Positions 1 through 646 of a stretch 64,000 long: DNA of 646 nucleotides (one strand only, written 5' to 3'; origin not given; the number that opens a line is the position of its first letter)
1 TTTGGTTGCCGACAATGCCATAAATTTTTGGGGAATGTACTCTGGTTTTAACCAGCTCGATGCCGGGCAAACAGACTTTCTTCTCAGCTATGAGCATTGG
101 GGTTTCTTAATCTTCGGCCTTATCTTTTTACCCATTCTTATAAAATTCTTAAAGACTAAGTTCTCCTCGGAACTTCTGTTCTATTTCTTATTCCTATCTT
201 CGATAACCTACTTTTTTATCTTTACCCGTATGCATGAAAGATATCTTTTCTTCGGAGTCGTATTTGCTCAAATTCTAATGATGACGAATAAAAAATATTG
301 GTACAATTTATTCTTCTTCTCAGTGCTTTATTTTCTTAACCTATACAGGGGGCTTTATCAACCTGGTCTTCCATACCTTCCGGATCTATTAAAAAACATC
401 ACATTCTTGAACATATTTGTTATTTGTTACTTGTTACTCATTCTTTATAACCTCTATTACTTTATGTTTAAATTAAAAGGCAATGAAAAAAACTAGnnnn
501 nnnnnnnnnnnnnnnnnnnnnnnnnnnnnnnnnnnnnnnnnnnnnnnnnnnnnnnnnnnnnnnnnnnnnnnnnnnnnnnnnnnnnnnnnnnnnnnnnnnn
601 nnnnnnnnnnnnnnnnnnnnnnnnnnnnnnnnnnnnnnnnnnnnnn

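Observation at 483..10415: Six head-to-tail PMT/ArnT-like GT-C glycosyltransferase paralogs with overlapping junctions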

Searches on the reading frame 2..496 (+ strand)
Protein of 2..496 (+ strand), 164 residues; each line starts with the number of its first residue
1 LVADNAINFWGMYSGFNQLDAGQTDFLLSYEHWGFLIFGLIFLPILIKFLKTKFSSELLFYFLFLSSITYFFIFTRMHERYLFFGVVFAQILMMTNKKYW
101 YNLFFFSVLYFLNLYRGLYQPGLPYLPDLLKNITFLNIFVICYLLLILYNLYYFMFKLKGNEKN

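Call 9: search_protein_families(library=pfam, proteins=[window:2-496:+], max_evalue=0.001)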
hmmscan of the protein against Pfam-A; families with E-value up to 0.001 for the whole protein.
window:2-496:+ (164 aa): 0 families

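Call 25: search_protein_families(library=ncbifam, proteins=[window:2-496:+], max_evalue=0.001)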
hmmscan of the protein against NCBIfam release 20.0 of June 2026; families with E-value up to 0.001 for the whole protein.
window:2-496:+ (164 aa): 0 families
